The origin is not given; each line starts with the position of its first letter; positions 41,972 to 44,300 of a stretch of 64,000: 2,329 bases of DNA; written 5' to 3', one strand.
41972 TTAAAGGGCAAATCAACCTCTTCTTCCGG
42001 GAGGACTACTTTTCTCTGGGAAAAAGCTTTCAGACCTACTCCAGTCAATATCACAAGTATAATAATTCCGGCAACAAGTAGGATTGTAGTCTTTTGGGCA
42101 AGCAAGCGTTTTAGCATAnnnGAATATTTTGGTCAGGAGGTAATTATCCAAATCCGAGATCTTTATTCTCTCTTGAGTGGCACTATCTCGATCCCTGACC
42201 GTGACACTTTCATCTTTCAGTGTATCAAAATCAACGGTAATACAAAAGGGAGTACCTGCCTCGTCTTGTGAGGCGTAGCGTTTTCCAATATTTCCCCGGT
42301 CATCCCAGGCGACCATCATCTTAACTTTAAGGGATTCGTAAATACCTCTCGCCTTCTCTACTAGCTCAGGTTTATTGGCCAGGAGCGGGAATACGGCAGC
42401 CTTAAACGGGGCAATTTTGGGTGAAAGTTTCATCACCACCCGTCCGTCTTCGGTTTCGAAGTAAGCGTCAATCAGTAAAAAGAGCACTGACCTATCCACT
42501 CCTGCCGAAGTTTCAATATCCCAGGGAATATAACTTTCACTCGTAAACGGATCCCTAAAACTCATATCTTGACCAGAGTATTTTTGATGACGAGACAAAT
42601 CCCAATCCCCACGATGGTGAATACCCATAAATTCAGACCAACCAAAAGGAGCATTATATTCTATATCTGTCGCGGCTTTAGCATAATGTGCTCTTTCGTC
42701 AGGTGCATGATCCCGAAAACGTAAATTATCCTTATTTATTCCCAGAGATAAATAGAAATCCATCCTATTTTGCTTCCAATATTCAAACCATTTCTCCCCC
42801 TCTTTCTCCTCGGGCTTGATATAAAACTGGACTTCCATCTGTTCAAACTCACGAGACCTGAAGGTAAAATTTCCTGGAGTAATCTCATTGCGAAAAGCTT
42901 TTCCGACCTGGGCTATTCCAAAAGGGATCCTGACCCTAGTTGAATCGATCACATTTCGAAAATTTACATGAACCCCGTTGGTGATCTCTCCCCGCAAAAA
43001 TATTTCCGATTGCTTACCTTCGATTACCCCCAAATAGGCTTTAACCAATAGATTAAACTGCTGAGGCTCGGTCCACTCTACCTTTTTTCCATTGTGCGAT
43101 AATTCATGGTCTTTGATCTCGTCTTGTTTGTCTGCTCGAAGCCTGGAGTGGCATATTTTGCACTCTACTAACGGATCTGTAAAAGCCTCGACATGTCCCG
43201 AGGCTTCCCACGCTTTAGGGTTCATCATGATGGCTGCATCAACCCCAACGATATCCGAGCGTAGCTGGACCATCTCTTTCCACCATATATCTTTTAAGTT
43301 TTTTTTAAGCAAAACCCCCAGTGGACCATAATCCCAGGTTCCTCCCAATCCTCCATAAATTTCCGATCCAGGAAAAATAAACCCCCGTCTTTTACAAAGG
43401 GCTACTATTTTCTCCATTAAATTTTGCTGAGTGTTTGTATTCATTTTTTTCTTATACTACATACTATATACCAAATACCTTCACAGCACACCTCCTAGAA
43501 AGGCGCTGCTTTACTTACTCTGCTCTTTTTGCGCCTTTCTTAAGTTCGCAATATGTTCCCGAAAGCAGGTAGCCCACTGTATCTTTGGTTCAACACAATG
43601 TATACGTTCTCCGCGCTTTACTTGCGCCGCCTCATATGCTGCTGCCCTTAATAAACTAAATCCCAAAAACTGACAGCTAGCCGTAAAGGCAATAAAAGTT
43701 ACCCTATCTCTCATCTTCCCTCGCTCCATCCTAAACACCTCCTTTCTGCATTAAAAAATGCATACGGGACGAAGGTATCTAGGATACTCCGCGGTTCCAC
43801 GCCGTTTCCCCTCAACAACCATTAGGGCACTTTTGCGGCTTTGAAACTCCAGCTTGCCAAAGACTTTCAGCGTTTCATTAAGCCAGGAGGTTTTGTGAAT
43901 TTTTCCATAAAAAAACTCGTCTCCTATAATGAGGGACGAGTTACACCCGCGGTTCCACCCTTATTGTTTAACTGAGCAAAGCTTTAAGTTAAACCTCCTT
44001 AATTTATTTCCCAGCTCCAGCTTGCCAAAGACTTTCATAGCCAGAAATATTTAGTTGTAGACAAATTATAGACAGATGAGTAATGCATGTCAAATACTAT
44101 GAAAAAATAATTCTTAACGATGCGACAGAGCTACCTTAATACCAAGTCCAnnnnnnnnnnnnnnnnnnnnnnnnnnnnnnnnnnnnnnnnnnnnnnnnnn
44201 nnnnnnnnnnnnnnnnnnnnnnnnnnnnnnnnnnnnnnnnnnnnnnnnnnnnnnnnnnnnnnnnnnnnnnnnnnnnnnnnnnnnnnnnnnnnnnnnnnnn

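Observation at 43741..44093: Tandem glycine T-box leader with consensus promoter and intrinsic terminator upstream of glyQS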

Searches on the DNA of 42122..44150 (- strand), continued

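Call 92: search_with_rna_model(model_id=R1, sources=[L097, L098, L099, L100], max_evalue=1)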
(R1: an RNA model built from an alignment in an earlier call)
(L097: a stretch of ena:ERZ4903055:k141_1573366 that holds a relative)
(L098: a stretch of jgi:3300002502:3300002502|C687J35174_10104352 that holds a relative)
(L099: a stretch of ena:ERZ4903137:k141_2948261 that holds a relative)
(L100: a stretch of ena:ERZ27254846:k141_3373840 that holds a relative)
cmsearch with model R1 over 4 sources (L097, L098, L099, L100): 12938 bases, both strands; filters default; matches with E-value up to 1: 0.
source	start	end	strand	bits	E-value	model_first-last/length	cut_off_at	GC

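Call 96: search_with_rna_model(model_id=R1, sources=[window, L017, L028, L070, L071, L072, L084, L085, L086, L087, L088, L089, L090, L091, L092, L093, L094], max_evalue=0.000001, make_alignment=true)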
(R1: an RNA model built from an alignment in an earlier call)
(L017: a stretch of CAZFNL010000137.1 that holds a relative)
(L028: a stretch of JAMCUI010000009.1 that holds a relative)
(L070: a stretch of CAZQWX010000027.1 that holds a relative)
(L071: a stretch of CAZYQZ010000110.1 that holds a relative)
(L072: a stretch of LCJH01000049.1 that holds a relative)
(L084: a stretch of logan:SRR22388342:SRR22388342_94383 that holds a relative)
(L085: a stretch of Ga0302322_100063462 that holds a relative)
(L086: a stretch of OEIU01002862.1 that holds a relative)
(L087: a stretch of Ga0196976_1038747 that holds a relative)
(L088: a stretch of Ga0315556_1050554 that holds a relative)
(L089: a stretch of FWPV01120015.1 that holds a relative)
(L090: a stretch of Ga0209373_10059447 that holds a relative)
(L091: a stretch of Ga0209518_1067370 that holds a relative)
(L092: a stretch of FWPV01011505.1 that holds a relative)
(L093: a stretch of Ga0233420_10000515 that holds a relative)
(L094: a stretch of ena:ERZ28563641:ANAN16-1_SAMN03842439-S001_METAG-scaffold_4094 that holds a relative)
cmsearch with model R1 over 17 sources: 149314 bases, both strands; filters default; matches with E-value up to 0.000001: 19.
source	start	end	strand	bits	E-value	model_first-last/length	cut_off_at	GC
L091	473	585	-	106.5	3.4e-29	1-114/114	no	0.5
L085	2572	2681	-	104.1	1.7e-28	1-114/114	no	0.58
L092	10395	10500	-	102.3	5.9e-28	1-114/114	no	0.65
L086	5056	5166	+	99.6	3.6e-27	1-114/114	no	0.64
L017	2851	2963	+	94.7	9.9e-26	1-114/114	no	0.41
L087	164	268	-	92.8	3.5e-25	1-114/114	no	0.65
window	43929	44048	-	91.9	6.5e-25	1-114/114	no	0.43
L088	1173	1283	+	91.3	9.2e-25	1-114/114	no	0.62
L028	2851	2963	+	89.6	2.9e-24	1-114/114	no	0.44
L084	102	271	+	85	6.5e-23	1-114/114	no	0.43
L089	1639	1783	-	84.8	7.5e-23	1-114/114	no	0.59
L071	2257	2361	+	81.8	5.6e-22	1-114/114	no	0.49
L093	9699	9817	+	79.4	2.8e-21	1-114/114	no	0.52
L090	510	628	-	75.5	3.8e-20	1-114/114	no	0.45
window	43762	43880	-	63.7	1e-16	1-114/114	no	0.5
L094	92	210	+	56.3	1.5e-14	1-114/114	no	0.41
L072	2846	2952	+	50.2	8.9e-13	1-114/114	no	0.46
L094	278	408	+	48.7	2.4e-12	1-114/114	no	0.4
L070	205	293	+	39.8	9.8e-10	1-114/114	no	0.42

Alignment A6: 19 matches aligned to the model, 189 columns, each read 5' to 3' on its own strand. Consensus structure (alignment columns), stored with it:
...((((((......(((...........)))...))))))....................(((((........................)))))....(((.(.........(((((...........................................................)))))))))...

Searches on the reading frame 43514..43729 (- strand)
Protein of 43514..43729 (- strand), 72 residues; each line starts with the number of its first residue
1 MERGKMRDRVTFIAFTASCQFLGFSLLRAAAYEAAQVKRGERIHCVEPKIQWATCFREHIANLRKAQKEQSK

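Call 20: search_protein_families(library=pfam, proteins=[window:43514-43729:-], max_evalue=0.01)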
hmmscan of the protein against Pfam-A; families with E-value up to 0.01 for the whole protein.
window:43514-43729:- (72 aa): 0 families

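Call 53: find_homologous_proteins(query=window:43514-43729:-, max_evalue=0.01)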
Query seq(72 aa) (72 aa): 1 proteins with E <= 0.01 among 1 candidates.
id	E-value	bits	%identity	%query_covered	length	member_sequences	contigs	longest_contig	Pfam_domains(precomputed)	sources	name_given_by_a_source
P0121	5.8e-41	154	100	100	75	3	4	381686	-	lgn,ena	-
